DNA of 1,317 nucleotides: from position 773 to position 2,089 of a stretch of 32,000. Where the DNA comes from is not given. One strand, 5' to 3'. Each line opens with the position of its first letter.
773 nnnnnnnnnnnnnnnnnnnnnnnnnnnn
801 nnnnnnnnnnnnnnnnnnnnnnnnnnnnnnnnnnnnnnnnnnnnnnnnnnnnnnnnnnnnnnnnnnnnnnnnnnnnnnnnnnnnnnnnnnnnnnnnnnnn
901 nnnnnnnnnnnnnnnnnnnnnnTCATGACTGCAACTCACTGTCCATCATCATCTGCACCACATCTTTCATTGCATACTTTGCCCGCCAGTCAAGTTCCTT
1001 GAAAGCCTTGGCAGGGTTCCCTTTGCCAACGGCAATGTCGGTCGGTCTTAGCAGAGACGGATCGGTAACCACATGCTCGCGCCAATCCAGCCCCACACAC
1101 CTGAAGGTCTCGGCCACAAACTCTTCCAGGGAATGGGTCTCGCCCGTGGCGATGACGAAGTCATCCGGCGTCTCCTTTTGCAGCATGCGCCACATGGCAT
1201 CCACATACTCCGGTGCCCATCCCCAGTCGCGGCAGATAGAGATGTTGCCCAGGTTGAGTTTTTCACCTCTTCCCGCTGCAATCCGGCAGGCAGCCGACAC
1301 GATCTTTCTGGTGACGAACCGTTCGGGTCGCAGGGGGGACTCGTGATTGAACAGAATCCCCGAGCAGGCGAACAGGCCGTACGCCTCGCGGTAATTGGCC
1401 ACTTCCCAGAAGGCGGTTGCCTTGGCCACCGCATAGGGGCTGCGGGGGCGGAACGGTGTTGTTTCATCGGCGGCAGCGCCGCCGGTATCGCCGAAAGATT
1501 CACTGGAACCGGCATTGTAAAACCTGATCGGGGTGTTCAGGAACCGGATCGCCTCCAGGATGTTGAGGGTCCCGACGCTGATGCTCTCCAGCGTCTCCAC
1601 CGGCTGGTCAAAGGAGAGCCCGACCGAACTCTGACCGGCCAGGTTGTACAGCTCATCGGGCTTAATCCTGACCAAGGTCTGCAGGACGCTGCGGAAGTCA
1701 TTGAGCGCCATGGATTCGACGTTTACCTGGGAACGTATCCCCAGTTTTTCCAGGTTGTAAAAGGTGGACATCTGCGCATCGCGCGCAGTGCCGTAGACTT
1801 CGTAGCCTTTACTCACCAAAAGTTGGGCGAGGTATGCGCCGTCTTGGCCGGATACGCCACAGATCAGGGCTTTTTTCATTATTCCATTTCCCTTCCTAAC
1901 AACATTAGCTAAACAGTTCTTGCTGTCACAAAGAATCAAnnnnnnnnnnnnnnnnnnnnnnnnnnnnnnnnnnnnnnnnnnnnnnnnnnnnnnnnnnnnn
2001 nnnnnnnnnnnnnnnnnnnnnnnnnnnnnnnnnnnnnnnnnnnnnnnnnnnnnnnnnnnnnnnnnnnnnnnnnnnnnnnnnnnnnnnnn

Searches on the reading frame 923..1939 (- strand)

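Call 38: search_protein_families(library=pfam, proteins=[window:923-1939:-], max_evalue=0.001)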
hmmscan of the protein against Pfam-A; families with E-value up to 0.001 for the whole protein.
window:923-1939:- (338 aa): 2 families
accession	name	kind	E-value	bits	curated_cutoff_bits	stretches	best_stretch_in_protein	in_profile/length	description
PF16363.11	GDP_Man_Dehyd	-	2.8e-107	359.5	27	1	25-331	1-332/332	GDP-mannose 4,6 dehydratase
PF01370.27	Epimerase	-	3.4e-54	184.2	20.9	1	24-264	1-240/240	NAD dependent epimerase/dehydratase family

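Call 61: search_protein_families(library=ncbifam, proteins=[window:923-1939:-], max_evalue=1e-10)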
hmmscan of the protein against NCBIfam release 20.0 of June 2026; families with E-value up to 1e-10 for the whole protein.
window:923-1939:- (338 aa): 6 families
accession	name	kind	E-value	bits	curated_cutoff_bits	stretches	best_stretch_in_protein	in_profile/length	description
TIGR01472.1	gmd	equivalog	1.9e-104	349.5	415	1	22-337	1-340/342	GDP-mannose 4,6-dehydratase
TIGR01181.1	dTDP_gluc_dehyt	equivalog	5.5e-21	75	365.1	1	25-328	3-304/321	dTDP-glucose 4,6-dehydratase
TIGR04180.1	EDH_00030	hypoth_equivalog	4.6e-18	65.3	475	1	25-322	2-296/297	NAD-dependent 4,6-dehydratase LegB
TIGR02622.1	CDP_4_6_dhtase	equivalog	1.8e-16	60.2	278.45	1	22-187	5-172/352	CDP-glucose 4,6-dehydratase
TIGR01179.1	galE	equivalog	1.4e-13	50.4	262.3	1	24-330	2-320/332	UDP-glucose 4-epimerase GalE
NF007582.0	PRK10217.1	equivalog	5.4e-12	45.5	698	1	21-254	1-241/355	dTDP-glucose 4,6-dehydratase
